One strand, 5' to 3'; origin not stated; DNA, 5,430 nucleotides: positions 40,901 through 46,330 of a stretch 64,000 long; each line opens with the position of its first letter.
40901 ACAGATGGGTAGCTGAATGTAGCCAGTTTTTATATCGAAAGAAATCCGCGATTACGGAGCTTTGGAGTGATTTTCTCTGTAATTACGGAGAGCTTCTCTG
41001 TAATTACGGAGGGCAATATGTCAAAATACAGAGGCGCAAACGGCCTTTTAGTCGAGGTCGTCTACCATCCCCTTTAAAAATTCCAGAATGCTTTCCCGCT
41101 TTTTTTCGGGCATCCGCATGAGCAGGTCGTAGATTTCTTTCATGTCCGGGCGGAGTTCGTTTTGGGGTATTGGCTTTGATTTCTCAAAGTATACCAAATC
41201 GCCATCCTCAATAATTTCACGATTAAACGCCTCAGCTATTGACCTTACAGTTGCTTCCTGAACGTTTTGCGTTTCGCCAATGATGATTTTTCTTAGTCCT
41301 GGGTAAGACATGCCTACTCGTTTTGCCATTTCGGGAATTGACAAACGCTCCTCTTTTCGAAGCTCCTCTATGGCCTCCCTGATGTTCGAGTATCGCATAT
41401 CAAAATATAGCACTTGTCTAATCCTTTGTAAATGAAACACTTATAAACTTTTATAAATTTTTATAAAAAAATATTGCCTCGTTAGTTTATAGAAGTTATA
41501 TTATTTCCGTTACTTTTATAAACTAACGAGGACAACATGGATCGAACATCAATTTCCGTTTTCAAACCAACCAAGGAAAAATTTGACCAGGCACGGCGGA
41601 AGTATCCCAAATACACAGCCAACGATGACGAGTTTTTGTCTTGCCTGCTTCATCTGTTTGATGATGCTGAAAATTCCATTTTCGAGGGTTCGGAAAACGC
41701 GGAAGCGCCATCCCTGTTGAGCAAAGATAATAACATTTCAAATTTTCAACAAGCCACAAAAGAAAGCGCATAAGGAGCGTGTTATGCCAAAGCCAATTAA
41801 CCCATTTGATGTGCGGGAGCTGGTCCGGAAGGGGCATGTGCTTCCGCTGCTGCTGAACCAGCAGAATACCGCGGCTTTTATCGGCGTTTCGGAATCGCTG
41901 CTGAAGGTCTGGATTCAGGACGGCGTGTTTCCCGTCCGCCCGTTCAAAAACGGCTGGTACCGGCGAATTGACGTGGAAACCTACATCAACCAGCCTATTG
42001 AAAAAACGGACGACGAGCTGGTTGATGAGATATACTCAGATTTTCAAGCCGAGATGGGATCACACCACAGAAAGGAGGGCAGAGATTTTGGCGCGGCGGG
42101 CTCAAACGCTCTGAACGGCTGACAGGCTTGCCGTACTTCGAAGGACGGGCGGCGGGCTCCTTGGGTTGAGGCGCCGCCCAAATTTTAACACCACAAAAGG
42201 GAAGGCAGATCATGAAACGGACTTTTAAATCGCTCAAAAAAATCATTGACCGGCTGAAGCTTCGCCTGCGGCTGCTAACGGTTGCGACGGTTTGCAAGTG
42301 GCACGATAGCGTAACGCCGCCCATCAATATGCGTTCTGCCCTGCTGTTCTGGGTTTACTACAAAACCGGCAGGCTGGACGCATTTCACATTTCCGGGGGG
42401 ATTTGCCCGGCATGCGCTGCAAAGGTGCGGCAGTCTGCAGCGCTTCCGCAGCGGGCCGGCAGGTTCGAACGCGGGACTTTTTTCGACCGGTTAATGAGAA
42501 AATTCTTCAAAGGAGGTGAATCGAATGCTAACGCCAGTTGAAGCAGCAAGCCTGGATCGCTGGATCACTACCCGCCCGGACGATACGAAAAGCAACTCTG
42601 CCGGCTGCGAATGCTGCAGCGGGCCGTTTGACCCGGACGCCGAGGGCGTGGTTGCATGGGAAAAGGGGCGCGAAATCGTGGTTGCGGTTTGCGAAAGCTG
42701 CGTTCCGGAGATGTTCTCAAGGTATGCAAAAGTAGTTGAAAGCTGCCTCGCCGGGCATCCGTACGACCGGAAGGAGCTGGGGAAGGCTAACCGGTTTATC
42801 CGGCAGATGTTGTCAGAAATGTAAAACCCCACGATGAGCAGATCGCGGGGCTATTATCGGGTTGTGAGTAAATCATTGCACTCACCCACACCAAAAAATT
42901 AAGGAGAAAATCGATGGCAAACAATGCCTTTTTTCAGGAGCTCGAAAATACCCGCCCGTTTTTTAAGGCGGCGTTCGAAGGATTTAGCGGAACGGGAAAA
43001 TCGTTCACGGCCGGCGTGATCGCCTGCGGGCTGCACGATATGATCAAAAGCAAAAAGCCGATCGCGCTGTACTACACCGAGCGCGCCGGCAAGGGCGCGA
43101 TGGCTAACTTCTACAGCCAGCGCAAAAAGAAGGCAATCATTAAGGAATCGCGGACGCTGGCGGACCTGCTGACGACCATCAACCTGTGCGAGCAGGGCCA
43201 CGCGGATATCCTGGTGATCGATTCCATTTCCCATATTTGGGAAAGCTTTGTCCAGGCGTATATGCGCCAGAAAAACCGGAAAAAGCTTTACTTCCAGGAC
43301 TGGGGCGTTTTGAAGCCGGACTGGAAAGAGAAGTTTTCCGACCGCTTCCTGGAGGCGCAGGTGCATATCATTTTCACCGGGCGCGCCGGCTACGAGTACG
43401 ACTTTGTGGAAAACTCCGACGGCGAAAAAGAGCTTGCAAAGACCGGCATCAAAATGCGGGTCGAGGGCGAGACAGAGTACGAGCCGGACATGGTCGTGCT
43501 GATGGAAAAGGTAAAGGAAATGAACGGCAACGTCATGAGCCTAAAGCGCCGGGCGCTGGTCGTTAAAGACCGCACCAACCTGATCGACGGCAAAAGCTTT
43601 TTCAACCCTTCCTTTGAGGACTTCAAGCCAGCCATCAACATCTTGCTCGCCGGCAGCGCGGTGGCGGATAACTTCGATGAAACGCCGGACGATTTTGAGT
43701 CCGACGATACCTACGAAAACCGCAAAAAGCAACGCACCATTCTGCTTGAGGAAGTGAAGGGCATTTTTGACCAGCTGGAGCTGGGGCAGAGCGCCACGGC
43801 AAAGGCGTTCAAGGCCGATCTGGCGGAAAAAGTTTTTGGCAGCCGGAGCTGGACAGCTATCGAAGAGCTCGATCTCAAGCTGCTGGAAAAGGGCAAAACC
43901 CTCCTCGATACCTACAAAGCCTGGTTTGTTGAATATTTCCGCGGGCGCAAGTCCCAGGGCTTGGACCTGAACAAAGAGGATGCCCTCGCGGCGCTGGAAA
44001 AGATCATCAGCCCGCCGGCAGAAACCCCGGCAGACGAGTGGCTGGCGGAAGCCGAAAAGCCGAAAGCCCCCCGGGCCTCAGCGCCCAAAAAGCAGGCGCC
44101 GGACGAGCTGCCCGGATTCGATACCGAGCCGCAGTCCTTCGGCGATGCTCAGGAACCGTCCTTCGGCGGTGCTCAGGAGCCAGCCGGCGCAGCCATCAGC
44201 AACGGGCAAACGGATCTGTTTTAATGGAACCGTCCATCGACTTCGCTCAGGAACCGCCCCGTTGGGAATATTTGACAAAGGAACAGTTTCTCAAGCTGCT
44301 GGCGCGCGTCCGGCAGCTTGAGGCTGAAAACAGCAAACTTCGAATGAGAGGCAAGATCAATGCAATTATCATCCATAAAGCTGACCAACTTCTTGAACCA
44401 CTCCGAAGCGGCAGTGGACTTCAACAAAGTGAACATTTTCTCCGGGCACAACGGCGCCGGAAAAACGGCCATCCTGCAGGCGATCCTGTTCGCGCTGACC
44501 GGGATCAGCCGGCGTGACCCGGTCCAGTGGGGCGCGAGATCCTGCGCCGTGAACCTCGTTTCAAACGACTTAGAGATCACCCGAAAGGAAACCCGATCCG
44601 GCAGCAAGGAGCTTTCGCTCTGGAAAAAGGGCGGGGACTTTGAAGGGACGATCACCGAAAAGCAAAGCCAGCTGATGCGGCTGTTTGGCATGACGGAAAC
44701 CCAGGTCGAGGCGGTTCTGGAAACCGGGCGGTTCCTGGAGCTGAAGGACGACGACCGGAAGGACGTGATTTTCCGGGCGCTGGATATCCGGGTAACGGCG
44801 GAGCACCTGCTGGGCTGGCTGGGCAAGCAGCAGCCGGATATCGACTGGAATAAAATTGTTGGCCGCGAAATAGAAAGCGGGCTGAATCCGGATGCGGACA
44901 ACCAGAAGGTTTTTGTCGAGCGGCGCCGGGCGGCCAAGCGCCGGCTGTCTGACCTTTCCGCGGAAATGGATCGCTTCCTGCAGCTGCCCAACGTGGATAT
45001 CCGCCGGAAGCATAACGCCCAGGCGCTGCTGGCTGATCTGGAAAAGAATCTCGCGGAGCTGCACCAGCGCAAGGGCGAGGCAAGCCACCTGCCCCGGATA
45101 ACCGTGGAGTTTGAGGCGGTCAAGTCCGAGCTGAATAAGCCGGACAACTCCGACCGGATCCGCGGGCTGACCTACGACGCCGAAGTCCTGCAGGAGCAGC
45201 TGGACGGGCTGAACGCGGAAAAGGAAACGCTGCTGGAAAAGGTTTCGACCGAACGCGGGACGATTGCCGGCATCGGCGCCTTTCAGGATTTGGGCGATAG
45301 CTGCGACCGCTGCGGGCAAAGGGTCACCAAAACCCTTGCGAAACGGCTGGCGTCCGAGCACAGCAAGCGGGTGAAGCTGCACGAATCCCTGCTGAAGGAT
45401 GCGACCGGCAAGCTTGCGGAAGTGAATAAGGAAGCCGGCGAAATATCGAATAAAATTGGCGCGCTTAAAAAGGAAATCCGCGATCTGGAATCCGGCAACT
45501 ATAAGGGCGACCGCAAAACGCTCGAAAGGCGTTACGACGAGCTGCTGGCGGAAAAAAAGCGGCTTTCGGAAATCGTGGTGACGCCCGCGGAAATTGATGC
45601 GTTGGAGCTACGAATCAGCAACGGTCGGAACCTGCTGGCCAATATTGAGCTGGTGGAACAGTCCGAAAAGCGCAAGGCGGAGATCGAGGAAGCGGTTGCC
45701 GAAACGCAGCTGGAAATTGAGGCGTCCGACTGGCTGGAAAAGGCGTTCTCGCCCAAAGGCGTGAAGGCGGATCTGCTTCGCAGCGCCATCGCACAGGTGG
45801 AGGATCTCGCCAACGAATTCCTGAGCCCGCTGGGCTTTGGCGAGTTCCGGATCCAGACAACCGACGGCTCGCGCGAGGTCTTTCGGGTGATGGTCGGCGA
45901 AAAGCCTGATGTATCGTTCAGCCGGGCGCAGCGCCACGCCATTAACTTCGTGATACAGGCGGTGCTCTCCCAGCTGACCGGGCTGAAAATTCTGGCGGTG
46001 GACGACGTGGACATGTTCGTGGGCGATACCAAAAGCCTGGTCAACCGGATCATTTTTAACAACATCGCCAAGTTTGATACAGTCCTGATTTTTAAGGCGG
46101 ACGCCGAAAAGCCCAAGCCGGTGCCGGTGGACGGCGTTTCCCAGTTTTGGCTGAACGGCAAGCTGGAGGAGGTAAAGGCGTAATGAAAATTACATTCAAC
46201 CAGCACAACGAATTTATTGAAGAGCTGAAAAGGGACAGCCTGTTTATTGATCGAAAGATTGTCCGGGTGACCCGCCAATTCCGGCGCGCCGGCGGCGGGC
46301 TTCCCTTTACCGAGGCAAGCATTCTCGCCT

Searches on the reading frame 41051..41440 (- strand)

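Call 25: search_protein_families(library=pfam, proteins=[window:41051-41440:-], max_evalue=0.01)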
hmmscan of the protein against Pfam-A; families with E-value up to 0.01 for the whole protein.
window:41051-41440:- (130 aa): 6 families
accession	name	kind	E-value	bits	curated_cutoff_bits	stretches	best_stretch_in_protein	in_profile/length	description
PF01381.28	HTH_3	-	8.6e-06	26.1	23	1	24-76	1-52/55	Helix-turn-helix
PF13560.12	HTH_31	-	4.3e-05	24.2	27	1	25-73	7-55/64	Helix-turn-helix domain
PF13412.12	HTH_24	-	0.00048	20.1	21.9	1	21-51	6-36/48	Winged helix-turn-helix DNA-binding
PF08281.18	Sigma70_r4_2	-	0.0074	16.4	25.7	0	27-46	21-40/54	Sigma-70, region 4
PF12844.13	HTH_19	-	0.0075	16.6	30.2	0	22-73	2-52/64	Helix-turn-helix domain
PF13443.12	HTH_26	-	0.0084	16.8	22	0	24-75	2-53/63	Cro/C1-type HTH DNA-binding domain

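Call 74: search_protein_families(library=phrogs, proteins=[window:41051-41440:-], max_evalue=0.001)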
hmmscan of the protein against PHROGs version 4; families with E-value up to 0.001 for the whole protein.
window:41051-41440:- (130 aa): 6 families
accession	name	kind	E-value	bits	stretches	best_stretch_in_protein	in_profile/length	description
phrog_8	-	transcription regulation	1.1e-06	29.4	1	17-109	74-158/346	transcriptional regulator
phrog_3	-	transcription regulation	1.9e-06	28.9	1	14-109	83-183/430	transcriptional repressor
phrog_5823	-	transcription regulation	4.6e-06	27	1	19-74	6-61/404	transcriptional regulator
phrog_2967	-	transcription regulation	2.6e-05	24.9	1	16-105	7-85/225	transcriptional regulator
phrog_4583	-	transcription regulation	0.00027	21.9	1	20-76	11-66/81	transcriptional repressor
phrog_34939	-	unknown function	0.00048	20.8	1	19-73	9-63/280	-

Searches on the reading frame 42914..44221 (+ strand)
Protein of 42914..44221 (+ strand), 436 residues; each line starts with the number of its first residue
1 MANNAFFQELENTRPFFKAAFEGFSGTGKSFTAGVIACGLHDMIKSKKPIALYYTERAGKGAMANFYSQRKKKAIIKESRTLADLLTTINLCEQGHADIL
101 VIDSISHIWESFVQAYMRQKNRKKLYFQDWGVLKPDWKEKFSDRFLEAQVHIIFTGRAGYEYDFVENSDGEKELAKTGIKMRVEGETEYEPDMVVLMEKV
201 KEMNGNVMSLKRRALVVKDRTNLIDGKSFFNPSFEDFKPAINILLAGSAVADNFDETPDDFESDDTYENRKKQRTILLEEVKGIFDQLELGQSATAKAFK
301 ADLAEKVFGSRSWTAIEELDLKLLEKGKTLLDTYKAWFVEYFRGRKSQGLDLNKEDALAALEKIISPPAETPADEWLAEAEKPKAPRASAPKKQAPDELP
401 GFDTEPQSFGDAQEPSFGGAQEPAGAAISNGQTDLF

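Call 25: search_protein_families(library=pfam, proteins=[window:42914-44221:+], max_evalue=0.01)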
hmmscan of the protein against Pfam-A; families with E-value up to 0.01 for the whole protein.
window:42914-44221:+ (436 aa): 1 family
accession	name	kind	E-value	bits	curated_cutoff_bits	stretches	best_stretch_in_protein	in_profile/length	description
PF13479.12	AAA_24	-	2.9e-08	34.2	27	1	72-211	46-184/195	AAA domain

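Call 74: search_protein_families(library=phrogs, proteins=[window:42914-44221:+], max_evalue=0.001)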
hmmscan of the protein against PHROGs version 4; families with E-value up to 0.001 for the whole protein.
window:42914-44221:+ (436 aa): 2 families
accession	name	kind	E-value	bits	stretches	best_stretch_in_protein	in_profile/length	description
phrog_1366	-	unknown function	9.8e-41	141.2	1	7-288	5-273/307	-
phrog_124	-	DNA, RNA and nucleotide metabolism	1.9e-10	41.7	1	23-222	50-236/382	Sak4-like ssDNA annealing protein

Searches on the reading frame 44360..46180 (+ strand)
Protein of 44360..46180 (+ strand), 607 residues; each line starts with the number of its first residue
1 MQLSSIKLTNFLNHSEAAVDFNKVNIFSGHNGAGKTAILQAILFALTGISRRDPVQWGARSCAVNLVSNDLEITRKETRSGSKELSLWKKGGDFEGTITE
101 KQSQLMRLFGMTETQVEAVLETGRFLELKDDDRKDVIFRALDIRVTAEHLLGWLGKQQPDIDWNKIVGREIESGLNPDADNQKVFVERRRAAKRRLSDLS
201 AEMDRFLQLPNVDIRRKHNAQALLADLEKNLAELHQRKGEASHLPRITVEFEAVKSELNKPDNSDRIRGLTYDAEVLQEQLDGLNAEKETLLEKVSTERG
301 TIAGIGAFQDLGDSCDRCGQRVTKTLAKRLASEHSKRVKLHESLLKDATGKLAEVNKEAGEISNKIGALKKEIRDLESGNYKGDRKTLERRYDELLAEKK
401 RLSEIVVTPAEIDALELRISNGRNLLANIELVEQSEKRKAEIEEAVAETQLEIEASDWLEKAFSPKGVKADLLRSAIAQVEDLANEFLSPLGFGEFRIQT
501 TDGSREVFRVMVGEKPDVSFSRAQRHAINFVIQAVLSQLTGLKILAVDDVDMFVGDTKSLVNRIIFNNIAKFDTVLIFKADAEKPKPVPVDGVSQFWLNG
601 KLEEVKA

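Call 25: search_protein_families(library=pfam, proteins=[window:44360-46180:+], max_evalue=0.01)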
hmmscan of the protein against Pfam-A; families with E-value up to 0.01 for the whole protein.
window:44360-46180:+ (607 aa): 6 families
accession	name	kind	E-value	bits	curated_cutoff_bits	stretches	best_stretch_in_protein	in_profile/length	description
PF13175.12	AAA_15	-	2.2e-11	44.5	32.1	1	1-89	1-83/374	AAA ATPase domain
PF13476.12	AAA_23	-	1.6e-10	42.4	27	1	5-234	1-196/201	AAA domain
PF13166.12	AAA_13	-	2.2e-08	33.7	36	1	216-457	159-403/713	AAA domain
PF13555.12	AAA_29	-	0.0016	18.5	27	1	3-49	1-49/61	P-loop containing region of AAA domain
PF02463.25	SMC_N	-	0.003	17.5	40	1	3-47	2-49/220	RecF/RecN/SMC N terminal domain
PF13514.12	AAA_27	-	0.0034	17.4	22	1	1-56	1-60/206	AAA domain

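Call 74: search_protein_families(library=phrogs, proteins=[window:44360-46180:+], max_evalue=0.001)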
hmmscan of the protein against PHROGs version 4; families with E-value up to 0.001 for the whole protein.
window:44360-46180:+ (607 aa): 9 families
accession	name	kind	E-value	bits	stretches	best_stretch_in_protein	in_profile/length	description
phrog_77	-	DNA, RNA and nucleotide metabolism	9.8e-42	144.5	2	178-542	462-884/967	SbcC-like subunit of palindrome specific endonuclease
phrog_1499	-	unknown function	1.6e-20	74.8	1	1-375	3-324/427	-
phrog_19980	-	unknown function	9e-07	28.6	1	1-48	1-53/1068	-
phrog_4747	-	unknown function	1e-06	29.1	1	1-51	1-51/610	-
phrog_8323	-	unknown function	1.8e-06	27.7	1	1-47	49-96/623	-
phrog_7507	-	unknown function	8.2e-06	26.4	1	1-47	2-49/483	-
phrog_10445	-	unknown function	0.00028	21.2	1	1-45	3-47/296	-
phrog_3940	-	unknown function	0.00033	20.6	1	3-44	5-47/537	-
phrog_9802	-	unknown function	0.00065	19.8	0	1-45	3-48/438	-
